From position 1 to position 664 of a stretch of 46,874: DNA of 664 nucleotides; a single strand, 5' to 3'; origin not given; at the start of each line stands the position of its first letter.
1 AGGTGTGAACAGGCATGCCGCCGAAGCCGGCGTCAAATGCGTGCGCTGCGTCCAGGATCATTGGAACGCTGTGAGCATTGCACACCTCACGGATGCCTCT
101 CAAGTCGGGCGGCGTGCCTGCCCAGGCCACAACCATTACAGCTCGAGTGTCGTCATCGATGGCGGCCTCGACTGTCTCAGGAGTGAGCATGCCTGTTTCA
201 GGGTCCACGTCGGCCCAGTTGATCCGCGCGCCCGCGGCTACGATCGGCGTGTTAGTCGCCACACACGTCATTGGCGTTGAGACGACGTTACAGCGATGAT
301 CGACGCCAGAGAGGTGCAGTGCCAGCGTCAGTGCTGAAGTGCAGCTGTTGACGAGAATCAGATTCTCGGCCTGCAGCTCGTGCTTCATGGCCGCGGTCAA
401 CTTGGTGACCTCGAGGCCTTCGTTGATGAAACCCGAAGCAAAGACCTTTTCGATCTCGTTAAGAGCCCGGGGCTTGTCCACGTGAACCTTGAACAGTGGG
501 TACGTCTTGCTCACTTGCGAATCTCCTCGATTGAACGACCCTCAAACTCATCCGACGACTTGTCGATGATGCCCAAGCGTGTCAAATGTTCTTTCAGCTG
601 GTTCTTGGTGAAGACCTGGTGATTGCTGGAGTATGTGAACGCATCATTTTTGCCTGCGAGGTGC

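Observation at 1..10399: Nine-gene glycan biosynthesis island (PseC/PseB-like, six glycosyltransferases, O-methyltransferase) on the opposite strand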

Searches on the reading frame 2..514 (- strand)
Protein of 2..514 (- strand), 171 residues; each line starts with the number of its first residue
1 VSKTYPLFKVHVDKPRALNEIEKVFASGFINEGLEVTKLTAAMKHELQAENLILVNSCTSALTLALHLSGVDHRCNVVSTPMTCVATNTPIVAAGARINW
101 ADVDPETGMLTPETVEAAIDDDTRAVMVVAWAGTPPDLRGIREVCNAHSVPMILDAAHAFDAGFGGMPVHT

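Call 6: search_protein_families(library=pfam, proteins=[window:2-514:-], max_evalue=0.01)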
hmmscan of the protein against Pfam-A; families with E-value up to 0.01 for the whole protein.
window:2-514:- (171 aa): 5 families
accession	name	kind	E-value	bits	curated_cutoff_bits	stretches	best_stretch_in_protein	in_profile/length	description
PF01041.23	DegT_DnrJ_EryC1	-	1.3e-35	123.7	19.8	1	16-167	6-157/360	DegT/DnrJ/EryC1/StrS aminotransferase family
PF00266.25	Aminotran_5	-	2.9e-05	23.7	21.5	1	47-160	59-180/371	Aminotransferase class-V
PF01212.27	Beta_elim_lyase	-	0.00014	21.7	27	1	35-162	33-175/288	Beta-eliminating lyase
PF00155.27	Aminotran_1_2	-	0.0035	17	19.7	1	44-159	60-189/361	Aminotransferase class I and II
PF05889.19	SepSecS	-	0.0061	15.8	21.1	1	49-160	74-196/389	O-phosphoseryl-tRNA(Sec) selenium transferase, SepSecS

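Call 12: search_protein_families(library=ncbifam, proteins=[window:2-514:-], max_evalue=0.01)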
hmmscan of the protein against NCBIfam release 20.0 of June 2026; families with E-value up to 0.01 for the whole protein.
window:2-514:- (171 aa): 14 families
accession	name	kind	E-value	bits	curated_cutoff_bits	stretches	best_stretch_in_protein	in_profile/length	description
TIGR03588.1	PseC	equivalog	4e-27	95.1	423.5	1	20-169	16-169/380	UDP-4-amino-4,6-dideoxy-N-acetyl-beta-L-altrosamine transaminase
NF008658.2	PRK11658.1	equivalog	9.9e-25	87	631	1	16-168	15-167/379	UDP-4-amino-4-deoxy-L-arabinose aminotransferase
NF008687.0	PRK11706.1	equivalog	3e-24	85.5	375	1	18-168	14-165/375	dTDP-4-amino-4,6-dideoxygalactose transaminase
TIGR04181.1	NHT_00031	hypoth_equivalog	8.8e-19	67.6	420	1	18-161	13-173/359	LegC family aminotransferase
TIGR02379.1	ECA_wecE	subfamily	8.3e-18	64.3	434.85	1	36-168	33-165/376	dTDP-4-amino-4,6-dideoxy-D-glucose transaminase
TIGR04427.1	PLP_DesI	equivalog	2.2e-17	63.2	650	1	12-169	29-185/390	dTDP-4-dehydro-6-deoxyglucose aminotransferase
NF011936.0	PRK15407.1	equivalog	8.7e-11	41.2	423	1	33-164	64-203/440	lipopolysaccharide biosynthesis protein RfbH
TIGR01977.1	am_tr_V_EF2568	hypoth_equivalog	1.3e-05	24.4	377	1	36-158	46-176/376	cysteine desulfurase family protein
TIGR01976.1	am_tr_V_VC1184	hypoth_equivalog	0.00014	21.3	352.35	1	92-159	128-198/401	cysteine desulfurase-like protein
NF005732.0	PRK07550.1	equivalog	0.00017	20.8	366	1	39-157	83-207/389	aminotransferase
NF041364.1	GntC_guanitoxin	equivalog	0.0002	20.4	415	1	36-129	46-141/356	guanitoxin biosynthesis PLP-dependent (S)-gamma-hydroxy-L-arginine cyclodehydratase GntC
TIGR04343.1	egtE_PLP_lyase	equivalog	0.0021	16.9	400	1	47-160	69-184/370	ergothioneine biosynthesis PLP-dependent enzyme EgtE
NF004650.0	PRK05994.1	equivalog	0.0033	16.3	667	1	97-158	129-187/427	O-acetylhomoserine aminocarboxypropyltransferase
TIGR03235.1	DNA_S_dndA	equivalog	0.0085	15.4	480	0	77-161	91-180/353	cysteine desulfurase DndA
